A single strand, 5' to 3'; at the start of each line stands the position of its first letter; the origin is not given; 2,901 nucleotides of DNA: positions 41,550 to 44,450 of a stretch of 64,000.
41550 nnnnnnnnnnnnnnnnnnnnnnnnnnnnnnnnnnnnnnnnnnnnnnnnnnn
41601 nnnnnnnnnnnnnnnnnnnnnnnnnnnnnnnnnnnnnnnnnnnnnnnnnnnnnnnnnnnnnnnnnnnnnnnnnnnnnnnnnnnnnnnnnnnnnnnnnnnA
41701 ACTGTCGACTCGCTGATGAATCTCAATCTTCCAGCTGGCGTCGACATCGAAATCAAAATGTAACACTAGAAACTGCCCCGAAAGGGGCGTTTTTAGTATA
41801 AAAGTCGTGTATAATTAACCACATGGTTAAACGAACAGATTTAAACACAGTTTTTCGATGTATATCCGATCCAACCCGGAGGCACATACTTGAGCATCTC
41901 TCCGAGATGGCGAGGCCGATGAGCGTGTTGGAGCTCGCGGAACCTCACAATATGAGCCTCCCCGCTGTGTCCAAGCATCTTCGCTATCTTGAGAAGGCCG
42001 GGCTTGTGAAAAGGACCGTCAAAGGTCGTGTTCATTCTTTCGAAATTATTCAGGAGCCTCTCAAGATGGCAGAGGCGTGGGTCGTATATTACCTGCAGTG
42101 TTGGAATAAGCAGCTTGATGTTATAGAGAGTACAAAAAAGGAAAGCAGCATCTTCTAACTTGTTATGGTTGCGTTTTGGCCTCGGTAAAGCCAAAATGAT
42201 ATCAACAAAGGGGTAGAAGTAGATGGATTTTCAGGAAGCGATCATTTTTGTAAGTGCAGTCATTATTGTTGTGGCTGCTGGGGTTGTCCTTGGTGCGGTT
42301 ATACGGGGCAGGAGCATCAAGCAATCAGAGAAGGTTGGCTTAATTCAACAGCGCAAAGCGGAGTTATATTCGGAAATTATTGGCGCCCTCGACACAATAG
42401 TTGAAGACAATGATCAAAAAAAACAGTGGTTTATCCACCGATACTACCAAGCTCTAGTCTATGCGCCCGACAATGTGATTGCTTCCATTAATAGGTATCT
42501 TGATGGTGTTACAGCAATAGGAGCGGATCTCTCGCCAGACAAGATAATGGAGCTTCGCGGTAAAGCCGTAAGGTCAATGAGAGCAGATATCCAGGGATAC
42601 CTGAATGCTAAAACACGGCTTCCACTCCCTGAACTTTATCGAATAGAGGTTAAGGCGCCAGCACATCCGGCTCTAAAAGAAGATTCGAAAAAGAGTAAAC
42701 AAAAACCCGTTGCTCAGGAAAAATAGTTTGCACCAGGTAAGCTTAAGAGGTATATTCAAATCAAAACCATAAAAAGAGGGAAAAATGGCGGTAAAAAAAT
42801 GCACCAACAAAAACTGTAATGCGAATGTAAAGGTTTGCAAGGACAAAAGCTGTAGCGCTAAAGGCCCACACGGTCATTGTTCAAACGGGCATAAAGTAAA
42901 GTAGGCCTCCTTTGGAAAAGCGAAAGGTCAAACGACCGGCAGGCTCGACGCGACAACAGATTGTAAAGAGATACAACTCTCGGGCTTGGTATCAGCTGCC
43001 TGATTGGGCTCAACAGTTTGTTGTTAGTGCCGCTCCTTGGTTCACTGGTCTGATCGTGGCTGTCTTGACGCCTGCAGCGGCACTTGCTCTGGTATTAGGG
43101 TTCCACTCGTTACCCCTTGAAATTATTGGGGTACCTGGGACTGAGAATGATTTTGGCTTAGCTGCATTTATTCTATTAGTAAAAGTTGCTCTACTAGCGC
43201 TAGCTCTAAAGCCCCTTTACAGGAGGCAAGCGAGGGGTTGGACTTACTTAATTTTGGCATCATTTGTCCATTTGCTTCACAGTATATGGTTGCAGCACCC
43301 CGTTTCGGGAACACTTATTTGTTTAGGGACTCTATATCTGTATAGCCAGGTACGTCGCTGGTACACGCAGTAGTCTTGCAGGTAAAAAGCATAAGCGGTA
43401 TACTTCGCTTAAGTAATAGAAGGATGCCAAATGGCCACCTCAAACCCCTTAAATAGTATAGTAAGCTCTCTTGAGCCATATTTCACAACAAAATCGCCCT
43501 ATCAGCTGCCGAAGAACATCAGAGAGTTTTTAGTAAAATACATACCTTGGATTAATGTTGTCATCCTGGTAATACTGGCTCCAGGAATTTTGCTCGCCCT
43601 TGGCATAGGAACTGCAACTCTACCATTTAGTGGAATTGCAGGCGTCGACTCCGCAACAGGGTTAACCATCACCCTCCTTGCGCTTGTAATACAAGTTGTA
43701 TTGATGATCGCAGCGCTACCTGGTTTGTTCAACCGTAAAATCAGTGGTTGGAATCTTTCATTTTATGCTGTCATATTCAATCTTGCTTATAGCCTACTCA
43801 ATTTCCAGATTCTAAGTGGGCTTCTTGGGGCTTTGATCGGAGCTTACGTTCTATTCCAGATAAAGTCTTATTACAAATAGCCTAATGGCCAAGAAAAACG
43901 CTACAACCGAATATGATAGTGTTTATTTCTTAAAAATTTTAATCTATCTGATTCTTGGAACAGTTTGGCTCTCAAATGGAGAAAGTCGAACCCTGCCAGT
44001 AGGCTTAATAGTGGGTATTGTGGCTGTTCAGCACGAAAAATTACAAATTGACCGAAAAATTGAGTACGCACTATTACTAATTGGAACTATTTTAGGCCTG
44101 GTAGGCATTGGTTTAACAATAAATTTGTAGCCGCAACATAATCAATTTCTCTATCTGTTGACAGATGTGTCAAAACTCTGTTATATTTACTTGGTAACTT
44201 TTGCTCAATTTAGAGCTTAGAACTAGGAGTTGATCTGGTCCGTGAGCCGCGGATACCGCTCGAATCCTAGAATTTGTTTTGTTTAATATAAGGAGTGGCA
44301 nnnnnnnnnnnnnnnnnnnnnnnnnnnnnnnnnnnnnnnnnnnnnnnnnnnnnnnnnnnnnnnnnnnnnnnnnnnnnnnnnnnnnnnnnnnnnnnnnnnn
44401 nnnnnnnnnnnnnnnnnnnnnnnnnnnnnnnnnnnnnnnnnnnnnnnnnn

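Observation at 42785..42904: Unannotated 39-aa Cys/His-rich peptide with paired CxxxxC motifs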

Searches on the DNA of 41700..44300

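Call 86: search_rna_families(source=window, start=41700, end=44300, threshold=evalue, max_evalue=1)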
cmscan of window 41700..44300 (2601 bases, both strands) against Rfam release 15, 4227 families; matches with E-value up to 1: 0.
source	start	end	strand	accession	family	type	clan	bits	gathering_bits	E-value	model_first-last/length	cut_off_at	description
